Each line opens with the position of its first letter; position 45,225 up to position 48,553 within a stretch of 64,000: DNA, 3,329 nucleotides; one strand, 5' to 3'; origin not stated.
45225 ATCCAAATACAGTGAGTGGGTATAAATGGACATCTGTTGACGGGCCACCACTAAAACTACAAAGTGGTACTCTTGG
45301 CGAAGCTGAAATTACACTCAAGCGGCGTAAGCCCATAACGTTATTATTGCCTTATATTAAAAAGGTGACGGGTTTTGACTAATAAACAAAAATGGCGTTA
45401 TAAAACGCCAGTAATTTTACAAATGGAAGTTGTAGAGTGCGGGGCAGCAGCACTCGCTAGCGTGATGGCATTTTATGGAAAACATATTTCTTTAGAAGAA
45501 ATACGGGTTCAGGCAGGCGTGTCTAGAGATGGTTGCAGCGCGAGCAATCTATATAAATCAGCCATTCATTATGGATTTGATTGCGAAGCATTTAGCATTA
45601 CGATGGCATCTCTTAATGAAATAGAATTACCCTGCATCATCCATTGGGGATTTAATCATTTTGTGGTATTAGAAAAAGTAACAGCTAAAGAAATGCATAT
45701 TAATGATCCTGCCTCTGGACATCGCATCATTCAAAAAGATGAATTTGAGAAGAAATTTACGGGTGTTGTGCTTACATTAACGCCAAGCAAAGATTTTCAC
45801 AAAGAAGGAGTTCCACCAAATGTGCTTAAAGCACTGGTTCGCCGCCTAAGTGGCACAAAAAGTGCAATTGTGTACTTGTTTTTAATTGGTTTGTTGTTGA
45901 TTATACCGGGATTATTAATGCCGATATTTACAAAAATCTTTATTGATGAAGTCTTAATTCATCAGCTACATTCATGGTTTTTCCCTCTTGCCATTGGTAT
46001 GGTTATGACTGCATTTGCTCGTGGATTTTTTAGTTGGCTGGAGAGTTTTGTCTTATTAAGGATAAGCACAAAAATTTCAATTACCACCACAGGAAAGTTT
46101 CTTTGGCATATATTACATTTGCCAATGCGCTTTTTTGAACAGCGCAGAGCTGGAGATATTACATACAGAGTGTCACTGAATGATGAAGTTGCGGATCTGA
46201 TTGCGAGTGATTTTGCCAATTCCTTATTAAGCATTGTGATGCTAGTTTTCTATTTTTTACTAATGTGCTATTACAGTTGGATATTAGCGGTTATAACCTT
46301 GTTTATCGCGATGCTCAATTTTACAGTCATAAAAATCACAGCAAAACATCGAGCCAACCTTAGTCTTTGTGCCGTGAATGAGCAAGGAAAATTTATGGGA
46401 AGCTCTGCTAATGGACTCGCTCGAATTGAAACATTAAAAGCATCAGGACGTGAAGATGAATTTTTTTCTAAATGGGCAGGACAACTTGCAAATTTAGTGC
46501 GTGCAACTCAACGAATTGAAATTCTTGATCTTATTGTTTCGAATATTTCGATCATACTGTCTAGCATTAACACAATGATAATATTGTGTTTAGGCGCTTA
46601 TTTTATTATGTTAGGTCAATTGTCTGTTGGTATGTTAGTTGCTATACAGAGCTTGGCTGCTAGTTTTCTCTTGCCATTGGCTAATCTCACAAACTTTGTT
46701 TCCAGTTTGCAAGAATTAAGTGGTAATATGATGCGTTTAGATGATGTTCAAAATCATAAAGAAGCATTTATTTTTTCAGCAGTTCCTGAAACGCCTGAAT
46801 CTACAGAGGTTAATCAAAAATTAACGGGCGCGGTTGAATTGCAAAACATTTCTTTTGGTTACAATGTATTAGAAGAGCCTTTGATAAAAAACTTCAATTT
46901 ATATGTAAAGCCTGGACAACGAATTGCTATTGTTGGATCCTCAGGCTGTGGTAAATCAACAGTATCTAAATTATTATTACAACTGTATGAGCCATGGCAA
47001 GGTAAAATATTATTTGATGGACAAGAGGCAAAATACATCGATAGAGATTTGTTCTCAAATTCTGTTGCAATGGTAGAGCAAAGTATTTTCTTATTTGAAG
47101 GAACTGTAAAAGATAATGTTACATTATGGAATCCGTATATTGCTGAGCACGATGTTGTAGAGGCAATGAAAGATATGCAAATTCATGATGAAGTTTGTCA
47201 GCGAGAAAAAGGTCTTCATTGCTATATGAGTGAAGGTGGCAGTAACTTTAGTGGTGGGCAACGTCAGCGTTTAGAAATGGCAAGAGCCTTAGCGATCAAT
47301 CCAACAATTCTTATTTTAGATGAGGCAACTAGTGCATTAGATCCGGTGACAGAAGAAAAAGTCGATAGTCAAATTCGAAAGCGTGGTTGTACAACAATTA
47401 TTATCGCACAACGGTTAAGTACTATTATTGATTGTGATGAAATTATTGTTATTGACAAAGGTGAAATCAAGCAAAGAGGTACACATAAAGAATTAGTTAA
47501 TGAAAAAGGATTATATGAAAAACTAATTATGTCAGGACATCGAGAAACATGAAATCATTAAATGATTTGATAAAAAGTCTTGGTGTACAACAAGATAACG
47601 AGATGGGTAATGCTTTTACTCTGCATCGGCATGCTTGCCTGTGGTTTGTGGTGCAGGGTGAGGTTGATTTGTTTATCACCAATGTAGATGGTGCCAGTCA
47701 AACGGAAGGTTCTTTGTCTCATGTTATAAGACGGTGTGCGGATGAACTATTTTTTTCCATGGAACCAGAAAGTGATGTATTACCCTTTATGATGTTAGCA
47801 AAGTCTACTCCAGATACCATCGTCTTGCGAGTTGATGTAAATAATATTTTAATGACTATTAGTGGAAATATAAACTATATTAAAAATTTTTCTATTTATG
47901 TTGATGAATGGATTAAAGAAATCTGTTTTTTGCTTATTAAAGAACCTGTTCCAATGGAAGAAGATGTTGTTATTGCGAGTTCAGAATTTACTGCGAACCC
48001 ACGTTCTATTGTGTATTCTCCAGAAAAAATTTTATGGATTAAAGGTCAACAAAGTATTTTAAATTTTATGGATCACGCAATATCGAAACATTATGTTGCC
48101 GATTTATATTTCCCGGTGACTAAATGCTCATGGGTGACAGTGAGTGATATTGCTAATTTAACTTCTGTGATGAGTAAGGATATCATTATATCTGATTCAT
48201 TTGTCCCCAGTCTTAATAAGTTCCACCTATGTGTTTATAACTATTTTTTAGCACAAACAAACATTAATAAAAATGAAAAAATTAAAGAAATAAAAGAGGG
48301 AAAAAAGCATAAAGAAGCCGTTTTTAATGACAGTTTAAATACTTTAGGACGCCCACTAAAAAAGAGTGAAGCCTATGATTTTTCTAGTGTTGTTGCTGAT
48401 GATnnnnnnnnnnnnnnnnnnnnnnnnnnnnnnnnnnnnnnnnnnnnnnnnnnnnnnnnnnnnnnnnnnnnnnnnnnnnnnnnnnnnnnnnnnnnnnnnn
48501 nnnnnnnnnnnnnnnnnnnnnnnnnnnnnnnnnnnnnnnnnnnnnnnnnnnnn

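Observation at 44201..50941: Complete NHLP/Nif11-type three-gene peptide export apparatus with an atypical short-leader cargo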

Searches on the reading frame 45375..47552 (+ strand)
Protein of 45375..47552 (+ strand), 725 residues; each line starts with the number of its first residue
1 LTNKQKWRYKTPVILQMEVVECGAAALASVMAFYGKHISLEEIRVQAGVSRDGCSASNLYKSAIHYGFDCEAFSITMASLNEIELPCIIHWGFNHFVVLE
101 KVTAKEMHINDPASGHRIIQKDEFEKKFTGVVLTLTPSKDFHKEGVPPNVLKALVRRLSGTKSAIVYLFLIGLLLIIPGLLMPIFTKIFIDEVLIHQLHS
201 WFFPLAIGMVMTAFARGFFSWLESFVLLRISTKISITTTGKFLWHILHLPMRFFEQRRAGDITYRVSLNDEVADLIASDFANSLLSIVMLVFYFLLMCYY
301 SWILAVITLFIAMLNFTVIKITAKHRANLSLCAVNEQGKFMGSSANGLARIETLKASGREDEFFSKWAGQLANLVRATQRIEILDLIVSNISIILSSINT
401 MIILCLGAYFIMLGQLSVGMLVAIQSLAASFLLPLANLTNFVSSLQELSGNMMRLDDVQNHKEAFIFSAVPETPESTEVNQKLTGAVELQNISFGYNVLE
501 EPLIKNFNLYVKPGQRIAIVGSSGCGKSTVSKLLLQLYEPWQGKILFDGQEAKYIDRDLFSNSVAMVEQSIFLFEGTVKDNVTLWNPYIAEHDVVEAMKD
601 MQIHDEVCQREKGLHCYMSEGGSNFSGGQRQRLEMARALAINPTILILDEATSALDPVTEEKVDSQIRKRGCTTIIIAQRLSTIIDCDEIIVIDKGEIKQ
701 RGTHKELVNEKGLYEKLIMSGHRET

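Call 3: search_protein_families(library=ncbifam, proteins=[window:45375-47552:+], max_evalue=0.01)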
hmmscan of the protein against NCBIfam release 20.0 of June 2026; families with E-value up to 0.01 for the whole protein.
window:45375-47552:+ (725 aa): 188 families (the best 25 are shown)
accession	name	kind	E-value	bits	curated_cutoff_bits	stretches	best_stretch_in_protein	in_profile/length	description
TIGR03796.1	NHLM_micro_ABC1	equivalog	2.3e-285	948.4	853.3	1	10-718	1-709/710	NHLP family bacteriocin export ABC transporter peptidase/permease/ATPase subunit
TIGR01846.1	type_I_sec_HlyB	subfamily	2.7e-120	402.8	725.55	1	25-718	3-689/694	type I secretion system permease/ATPase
TIGR03797.1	NHLM_micro_ABC2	equivalog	1.2e-112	377.6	709.4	1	101-718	78-682/686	NHLP bacteriocin export ABC transporter permease/ATPase subunit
TIGR01193.1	bacteriocin_ABC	subfamily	9.7e-111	371.4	523.85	1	18-718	3-706/708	peptide cleavage/export ABC transporter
TIGR03375.1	type_I_sec_LssB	subfamily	1.5e-100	337.5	693.1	1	25-710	5-691/696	type I secretion system permease/ATPase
TIGR02203.1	MsbA_lipidA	equivalog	5.9e-91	305.7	602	1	180-718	31-566/572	lipid A export permease/ATP-binding protein MsbA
TIGR00958.1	3a01208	subfamily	9.3e-90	301.8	874.6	1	161-718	163-711/711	antigen peptide transporter 2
NF045998.1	cleave_ABC_plasm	equivalog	7.7e-89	298.7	500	1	16-672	2-650/673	Mbov_0121 family peptidase domain-containing ABC transporter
TIGR02204.1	MsbA_rel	hypoth_equivalog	1.2e-88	298.2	780.4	1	179-718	34-572/576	ABC transporter, permease/ATP-binding protein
NF008381.0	PRK11176.1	equivalog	9.6e-80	268.6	867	1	186-717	48-575/582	lipid A ABC transporter ATP-binding protein/permease MsbA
NF052233.1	CphA_assoc_ABC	equivalog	1.6e-78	264.8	880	1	171-723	197-745/766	cyanophycin metabolism-associated ABC transporter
NF045513.1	HepA_fam_ABC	equivalog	9.7e-78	262.1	725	1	200-713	92-601/610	heterocyst formation ABC transporter subunit HepA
NF010178.0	PRK13657.1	equivalog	1.1e-75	255.2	733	1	160-719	16-568/588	glucan ABC transporter ATP-binding protein/ permease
TIGR01842.1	type_I_sec_PrtD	subfamily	2.1e-66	224.6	510.15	1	160-709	3-542/544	type I secretion system permease/ATPase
TIGR01192.1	chvA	subfamily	3.6e-61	207.5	585.4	1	244-720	97-569/585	glucan export ABC transporter ATP-binding protein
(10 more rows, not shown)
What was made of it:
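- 45375..47552 (+): ABC1: peptidase-containing ABC transporter (C39 domain at about aa 10-140, then TMD and NBD). TIGR03796 scores 948.4 bits against a cut-off of 853.3 (call 3).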

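Call 4: search_protein_families(library=pfam, proteins=[window:45375-47552:+], max_evalue=0.01)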
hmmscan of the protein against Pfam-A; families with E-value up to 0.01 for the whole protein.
window:45375-47552:+ (725 aa): 5 families
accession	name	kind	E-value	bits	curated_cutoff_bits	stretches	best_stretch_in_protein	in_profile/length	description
PF03412.21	Peptidase_C39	-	8e-38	129.7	22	1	11-139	2-132/133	Peptidase C39 family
PF00005.33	ABC_tran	-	1.1e-31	110.7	25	1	505-653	2-137/137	ABC transporter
PF00664.28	ABC_membrane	-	2.2e-31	110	28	1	169-433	5-272/274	ABC transporter transmembrane region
PF02463.25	SMC_N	-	5.6e-06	26.4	40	1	589-695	118-213/220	RecF/RecN/SMC N terminal domain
PF13401.12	AAA_22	-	0.01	16.6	27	0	517-558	8-33/130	AAA domain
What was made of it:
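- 45375..47552 (+): PF03412 scores E=8e-38 (call 4).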

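Call 36: search_protein_families(library=ncbifam, proteins=[L042:11669-11857:+, L042:15554-15715:-, L037:12183-12392:-, L016:9241-9489:+, L026:14498-14695:+, L030:15782-15973:-, L012:6645-7103:-, L014:5092-5379:+, L041:3752-4015:+, L017:16067-16486:+], max_evalue=0.01)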
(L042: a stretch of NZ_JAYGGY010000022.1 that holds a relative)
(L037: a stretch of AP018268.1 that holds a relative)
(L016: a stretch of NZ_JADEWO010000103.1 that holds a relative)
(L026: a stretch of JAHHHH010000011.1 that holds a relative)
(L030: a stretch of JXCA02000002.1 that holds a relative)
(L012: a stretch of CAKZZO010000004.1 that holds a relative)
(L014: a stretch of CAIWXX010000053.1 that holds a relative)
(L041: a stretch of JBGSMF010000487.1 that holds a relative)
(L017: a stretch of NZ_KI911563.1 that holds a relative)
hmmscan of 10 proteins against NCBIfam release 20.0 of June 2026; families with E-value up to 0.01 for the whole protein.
L042:11669-11857:+ (62 aa): 0 families

L042:15554-15715:- (53 aa): 1 family
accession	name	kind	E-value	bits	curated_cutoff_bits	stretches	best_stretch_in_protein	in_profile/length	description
NF033456.1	RiPP_CCRG-2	domain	0.0049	16.8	24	1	25-37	6-18/18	CCRG-2 family RiPP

L037:12183-12392:- (69 aa): 1 family
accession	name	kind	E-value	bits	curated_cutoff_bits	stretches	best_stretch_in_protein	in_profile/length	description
TIGR04497.1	GRASP_targ_2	subfamily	0.01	15.9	32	0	20-32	14-26/50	putative ATP-grasp target RiPP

L016:9241-9489:+ (82 aa): 3 families
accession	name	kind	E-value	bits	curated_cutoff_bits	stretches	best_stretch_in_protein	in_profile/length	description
NF033215.1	BlpC_Streptocco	equivalog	0.00013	21.6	70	1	18-42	11-35/51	quorum-sensing system pheromone BlpC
TIGR03949.1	bact_IIb_cerein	subfamily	0.0056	16.4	21.5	1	17-33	1-17/45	class IIb bacteriocin, lactobin A/cerein 7B family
NF033456.1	RiPP_CCRG-2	domain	0.0057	16.6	24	0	18-32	4-18/18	CCRG-2 family RiPP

L026:14498-14695:+ (65 aa): 0 families

L030:15782-15973:- (63 aa): 0 families

L012:6645-7103:- (152 aa): 1 family
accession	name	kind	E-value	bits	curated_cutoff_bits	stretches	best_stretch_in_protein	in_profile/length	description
NF038167.1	cyan_ocin_like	subfamily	0.00017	21.7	32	1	78-110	11-23/72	CTB family bacteriocin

L014:5092-5379:+ (95 aa): 6 families
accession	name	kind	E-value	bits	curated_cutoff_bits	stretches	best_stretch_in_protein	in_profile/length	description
TIGR03793.1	leader_NHLP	domain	2.2e-19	69.1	50.9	1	6-81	2-77/77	NHLP leader peptide family RiPP precursor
NF038399.1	NH_RiPP_Os17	domain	6.8e-05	22.9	40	1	16-42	9-34/63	Os1348 family NHLP clan protein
TIGR01323.1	nitrile_alph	equivalog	0.00037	20.1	249.85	1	20-76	114-172/189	nitrile hydratase subunit alpha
TIGR04149.1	GG_sam_targ_CFB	domain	0.0049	16.8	25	1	67-93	14-38/43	TIGR04149 family rSAM-modified RiPP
NF038167.1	cyan_ocin_like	subfamily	0.0066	16.6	32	0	65-81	6-22/72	CTB family bacteriocin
TIGR03798.1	leader_Nif11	subfamily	0.0093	16.2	32.3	0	15-81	11-68/68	Nif11-like leader peptide family RiPP precursor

L041:3752-4015:+ (87 aa): 4 families
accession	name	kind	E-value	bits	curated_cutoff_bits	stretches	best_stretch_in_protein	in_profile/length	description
TIGR03798.1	leader_Nif11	subfamily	1.1e-15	57.7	32.3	1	1-74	1-68/68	Nif11-like leader peptide family RiPP precursor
NF038399.1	NH_RiPP_Os17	domain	0.00024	21.1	40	1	8-52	5-44/63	Os1348 family NHLP clan protein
NF038167.1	cyan_ocin_like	subfamily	0.0025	18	32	1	61-82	9-29/72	CTB family bacteriocin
TIGR03793.1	leader_NHLP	domain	0.0087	15.9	50.9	0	6-74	6-77/77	NHLP leader peptide family RiPP precursor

L017:16067-16486:+ (139 aa): 3 families
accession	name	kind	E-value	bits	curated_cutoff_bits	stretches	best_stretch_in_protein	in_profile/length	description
TIGR03793.1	leader_NHLP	domain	2.9e-16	59.1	50.9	1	11-85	6-77/77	NHLP leader peptide family RiPP precursor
NF038399.1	NH_RiPP_Os17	domain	3.5e-05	23.8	40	1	9-44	1-35/63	Os1348 family NHLP clan protein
TIGR01323.1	nitrile_alph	equivalog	0.00048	19.7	249.85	1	21-84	114-176/189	nitrile hydratase subunit alpha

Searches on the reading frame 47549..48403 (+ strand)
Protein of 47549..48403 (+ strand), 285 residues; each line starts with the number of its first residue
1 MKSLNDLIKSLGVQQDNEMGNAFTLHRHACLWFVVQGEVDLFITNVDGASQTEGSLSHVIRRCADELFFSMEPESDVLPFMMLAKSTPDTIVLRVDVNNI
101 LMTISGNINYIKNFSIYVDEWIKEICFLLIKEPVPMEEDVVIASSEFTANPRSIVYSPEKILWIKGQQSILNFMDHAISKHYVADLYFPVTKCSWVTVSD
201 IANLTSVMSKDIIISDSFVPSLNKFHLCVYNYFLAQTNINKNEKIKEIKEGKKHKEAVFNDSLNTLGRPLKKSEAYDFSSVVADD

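Call 12: search_protein_families(library=pfam, proteins=[window:47549-48403:+], max_evalue=10)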
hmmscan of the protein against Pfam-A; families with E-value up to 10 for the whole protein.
window:47549-48403:+ (285 aa): 0 families
